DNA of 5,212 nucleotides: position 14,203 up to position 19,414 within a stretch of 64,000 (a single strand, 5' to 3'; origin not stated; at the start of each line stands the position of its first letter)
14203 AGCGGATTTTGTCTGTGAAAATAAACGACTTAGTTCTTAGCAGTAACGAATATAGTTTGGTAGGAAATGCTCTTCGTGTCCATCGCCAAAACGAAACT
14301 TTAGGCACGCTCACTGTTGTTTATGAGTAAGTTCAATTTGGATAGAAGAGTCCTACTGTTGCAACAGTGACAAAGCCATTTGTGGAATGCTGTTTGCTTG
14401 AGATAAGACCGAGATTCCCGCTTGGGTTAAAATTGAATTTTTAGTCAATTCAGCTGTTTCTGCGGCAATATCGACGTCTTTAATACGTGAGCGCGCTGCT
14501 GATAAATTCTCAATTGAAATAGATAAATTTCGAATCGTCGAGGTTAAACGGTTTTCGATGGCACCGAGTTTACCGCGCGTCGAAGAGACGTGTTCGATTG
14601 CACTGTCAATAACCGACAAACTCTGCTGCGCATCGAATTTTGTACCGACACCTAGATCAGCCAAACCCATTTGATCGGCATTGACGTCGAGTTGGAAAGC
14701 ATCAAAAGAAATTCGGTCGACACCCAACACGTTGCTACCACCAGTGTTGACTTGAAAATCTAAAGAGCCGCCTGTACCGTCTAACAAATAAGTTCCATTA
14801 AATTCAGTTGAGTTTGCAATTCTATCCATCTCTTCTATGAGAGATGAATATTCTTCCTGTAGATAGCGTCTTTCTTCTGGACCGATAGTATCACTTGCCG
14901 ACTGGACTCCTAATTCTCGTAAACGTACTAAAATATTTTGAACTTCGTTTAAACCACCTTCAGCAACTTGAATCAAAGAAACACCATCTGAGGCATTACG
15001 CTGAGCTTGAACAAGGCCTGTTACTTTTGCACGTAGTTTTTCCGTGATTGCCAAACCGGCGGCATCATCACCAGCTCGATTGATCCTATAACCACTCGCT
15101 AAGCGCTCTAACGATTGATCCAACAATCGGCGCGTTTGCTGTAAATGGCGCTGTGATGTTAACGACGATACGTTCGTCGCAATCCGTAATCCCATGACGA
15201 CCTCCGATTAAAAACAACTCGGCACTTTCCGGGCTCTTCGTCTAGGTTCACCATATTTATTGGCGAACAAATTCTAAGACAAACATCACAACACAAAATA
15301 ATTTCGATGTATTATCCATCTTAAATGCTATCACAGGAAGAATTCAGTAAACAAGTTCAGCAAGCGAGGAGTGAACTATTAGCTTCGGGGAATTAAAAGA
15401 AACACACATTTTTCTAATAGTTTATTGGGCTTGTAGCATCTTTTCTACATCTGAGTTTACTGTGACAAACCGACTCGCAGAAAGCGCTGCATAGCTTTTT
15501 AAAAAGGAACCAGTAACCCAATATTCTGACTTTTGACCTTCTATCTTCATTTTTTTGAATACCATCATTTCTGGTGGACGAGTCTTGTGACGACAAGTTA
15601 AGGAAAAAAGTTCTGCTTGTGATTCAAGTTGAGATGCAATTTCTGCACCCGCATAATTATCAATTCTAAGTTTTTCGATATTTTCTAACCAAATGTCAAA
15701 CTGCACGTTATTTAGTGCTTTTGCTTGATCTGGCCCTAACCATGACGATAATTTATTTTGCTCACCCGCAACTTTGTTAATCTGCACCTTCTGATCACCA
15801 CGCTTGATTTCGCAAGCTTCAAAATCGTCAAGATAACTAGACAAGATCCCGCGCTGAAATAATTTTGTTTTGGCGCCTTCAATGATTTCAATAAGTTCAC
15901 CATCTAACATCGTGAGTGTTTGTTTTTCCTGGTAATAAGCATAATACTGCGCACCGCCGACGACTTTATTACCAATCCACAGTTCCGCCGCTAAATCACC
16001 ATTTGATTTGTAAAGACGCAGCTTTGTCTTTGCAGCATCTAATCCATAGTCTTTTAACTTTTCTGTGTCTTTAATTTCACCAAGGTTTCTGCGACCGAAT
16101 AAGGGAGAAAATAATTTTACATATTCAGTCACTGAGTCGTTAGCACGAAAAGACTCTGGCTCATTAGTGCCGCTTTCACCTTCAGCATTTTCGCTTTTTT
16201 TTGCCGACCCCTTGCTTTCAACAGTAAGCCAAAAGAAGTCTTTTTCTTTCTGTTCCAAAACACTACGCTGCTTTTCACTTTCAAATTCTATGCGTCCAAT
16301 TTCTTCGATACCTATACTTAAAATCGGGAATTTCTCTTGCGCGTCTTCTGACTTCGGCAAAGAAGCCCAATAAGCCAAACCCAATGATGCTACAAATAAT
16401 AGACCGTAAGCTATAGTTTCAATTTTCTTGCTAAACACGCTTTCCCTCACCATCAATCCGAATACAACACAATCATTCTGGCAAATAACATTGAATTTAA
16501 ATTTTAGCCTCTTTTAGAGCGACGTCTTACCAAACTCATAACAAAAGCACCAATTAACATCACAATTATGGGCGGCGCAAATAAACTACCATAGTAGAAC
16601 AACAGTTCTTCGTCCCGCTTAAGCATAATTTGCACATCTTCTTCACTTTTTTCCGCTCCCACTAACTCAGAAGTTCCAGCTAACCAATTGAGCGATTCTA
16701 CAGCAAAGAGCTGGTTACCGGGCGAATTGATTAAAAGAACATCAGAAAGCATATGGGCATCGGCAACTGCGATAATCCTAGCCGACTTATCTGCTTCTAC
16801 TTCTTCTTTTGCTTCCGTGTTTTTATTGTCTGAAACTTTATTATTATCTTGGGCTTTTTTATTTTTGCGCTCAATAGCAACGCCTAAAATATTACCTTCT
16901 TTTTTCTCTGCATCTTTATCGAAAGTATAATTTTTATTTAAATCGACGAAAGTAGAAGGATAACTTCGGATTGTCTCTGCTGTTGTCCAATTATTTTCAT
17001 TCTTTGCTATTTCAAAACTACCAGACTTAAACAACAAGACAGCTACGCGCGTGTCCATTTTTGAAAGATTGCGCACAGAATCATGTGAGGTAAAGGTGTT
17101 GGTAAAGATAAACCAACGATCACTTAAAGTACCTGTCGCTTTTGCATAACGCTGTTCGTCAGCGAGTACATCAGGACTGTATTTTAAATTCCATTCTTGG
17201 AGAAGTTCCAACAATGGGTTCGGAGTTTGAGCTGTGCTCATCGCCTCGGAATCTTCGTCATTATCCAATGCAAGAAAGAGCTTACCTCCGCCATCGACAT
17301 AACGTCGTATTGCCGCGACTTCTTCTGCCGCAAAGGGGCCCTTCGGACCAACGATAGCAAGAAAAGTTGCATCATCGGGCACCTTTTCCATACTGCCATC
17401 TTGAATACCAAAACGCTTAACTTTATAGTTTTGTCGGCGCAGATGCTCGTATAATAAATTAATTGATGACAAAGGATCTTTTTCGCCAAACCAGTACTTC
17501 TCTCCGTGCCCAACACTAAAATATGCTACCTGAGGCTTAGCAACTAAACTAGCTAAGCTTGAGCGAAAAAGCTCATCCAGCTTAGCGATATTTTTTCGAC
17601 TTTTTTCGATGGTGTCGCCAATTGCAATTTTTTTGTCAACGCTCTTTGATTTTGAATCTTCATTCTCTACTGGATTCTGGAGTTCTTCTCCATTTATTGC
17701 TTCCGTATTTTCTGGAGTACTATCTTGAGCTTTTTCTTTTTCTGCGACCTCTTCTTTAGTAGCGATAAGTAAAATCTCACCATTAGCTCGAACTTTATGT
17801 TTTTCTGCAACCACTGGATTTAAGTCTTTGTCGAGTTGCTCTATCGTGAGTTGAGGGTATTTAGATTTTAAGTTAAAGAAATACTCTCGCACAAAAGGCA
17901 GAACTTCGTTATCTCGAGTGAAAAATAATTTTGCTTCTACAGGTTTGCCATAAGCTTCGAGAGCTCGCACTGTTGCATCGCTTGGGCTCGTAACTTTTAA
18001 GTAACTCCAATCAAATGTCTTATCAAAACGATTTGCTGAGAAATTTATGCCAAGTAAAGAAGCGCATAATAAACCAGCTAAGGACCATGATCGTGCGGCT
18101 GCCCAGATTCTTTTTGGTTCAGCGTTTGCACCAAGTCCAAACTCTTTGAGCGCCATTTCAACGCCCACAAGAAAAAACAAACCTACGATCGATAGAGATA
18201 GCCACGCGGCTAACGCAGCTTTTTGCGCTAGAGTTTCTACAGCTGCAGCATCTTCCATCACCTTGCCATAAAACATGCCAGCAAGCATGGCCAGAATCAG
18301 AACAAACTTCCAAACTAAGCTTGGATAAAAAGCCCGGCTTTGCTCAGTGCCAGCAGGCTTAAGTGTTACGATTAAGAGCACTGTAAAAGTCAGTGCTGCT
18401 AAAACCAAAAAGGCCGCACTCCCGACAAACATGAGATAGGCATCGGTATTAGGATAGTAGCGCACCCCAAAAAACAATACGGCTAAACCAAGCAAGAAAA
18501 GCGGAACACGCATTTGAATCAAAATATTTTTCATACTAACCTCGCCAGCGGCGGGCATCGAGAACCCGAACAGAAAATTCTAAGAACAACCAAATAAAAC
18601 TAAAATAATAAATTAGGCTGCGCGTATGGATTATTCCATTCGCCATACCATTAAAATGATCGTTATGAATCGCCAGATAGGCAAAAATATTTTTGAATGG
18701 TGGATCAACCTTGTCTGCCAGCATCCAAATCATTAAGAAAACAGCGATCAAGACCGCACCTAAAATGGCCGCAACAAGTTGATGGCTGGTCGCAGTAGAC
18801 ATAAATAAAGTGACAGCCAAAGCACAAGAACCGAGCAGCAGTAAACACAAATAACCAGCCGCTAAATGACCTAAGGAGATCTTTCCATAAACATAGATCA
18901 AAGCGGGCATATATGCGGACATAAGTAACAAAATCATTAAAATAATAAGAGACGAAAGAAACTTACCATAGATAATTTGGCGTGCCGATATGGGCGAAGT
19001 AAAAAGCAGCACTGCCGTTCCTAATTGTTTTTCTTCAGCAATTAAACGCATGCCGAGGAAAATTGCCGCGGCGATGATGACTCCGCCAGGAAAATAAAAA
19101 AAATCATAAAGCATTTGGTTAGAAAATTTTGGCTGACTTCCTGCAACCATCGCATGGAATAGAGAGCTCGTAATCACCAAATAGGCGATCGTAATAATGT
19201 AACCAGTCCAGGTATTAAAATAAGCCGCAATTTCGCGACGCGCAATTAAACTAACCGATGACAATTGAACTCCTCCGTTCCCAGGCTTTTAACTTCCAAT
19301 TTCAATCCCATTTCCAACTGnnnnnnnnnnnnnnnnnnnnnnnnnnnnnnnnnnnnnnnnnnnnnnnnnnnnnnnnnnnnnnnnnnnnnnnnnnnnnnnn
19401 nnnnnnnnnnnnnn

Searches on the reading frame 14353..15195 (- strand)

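Call 60: search_protein_families(library=pfam, proteins=[window:14353-15195:-], max_evalue=0.00001)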
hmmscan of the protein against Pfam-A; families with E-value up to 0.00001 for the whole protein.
window:14353-15195:- (280 aa): 2 families
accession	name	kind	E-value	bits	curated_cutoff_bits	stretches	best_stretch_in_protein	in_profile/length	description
PF00669.25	Flagellin_N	-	2.5e-42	144.7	26.6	1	5-141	1-137/139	Bacterial flagellin N-terminal helical region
PF00700.27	Flagellin_C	-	1.8e-31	108.7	23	1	193-278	1-86/86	Bacterial flagellin C-terminal helical region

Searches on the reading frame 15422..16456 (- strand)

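Call 60: search_protein_families(library=pfam, proteins=[window:15422-16456:-], max_evalue=0.00001)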
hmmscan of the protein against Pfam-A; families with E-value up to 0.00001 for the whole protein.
window:15422-16456:- (344 aa): 1 family
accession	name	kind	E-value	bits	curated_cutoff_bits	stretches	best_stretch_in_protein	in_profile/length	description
PF14238.11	DUF4340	-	2.4e-11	44.6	25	1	127-269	32-168/183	Domain of unknown function (DUF4340)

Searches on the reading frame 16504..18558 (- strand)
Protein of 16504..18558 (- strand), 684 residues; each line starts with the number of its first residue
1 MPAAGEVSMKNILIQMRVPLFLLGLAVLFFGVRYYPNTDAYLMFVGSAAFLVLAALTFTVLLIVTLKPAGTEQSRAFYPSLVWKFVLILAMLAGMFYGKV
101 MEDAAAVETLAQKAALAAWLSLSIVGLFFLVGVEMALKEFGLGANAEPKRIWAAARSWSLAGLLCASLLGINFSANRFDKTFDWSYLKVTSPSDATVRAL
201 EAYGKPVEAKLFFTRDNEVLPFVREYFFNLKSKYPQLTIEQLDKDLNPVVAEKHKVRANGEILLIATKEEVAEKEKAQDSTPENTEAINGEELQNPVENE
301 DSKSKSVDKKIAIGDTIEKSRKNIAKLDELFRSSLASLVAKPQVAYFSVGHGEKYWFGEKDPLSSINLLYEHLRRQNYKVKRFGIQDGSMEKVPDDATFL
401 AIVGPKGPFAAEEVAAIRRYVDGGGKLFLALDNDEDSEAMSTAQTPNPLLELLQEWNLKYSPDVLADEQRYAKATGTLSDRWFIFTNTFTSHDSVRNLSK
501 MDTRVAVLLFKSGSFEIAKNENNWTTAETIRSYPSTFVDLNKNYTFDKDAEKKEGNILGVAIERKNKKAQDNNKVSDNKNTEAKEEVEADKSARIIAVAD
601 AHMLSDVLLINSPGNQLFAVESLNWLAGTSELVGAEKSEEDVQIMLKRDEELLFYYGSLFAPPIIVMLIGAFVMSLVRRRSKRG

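Call 60: search_protein_families(library=pfam, proteins=[window:16504-18558:-], max_evalue=0.00001)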
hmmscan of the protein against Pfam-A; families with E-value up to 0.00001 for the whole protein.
window:16504-18558:- (684 aa): 1 family
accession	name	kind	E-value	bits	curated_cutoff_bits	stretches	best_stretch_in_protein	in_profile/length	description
PF09822.16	ABC_transp_aux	-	2.1e-23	83.5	34.7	1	343-608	3-263/288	ABC-type uncharacterized transport system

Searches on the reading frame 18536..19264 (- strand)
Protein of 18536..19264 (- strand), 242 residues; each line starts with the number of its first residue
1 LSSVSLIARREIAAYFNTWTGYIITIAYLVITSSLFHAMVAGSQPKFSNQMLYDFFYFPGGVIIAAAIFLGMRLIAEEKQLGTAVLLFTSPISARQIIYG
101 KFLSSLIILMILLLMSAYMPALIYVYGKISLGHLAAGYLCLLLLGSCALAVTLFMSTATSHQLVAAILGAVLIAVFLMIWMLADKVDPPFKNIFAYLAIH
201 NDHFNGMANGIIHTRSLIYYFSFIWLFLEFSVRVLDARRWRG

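Call 60: search_protein_families(library=pfam, proteins=[window:18536-19264:-], max_evalue=0.00001)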
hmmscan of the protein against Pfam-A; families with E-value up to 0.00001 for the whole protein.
window:18536-19264:- (242 aa): 2 families
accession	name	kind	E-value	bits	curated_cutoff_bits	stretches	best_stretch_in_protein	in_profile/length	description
PF12679.13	ABC2_membrane_2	-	8.1e-11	42.1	27.2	1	39-183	57-202/283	ABC-2 family transporter protein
PF12698.13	ABC2_membrane_3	-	1.3e-07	31.5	31.6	1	45-197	152-306/347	ABC-2 family transporter protein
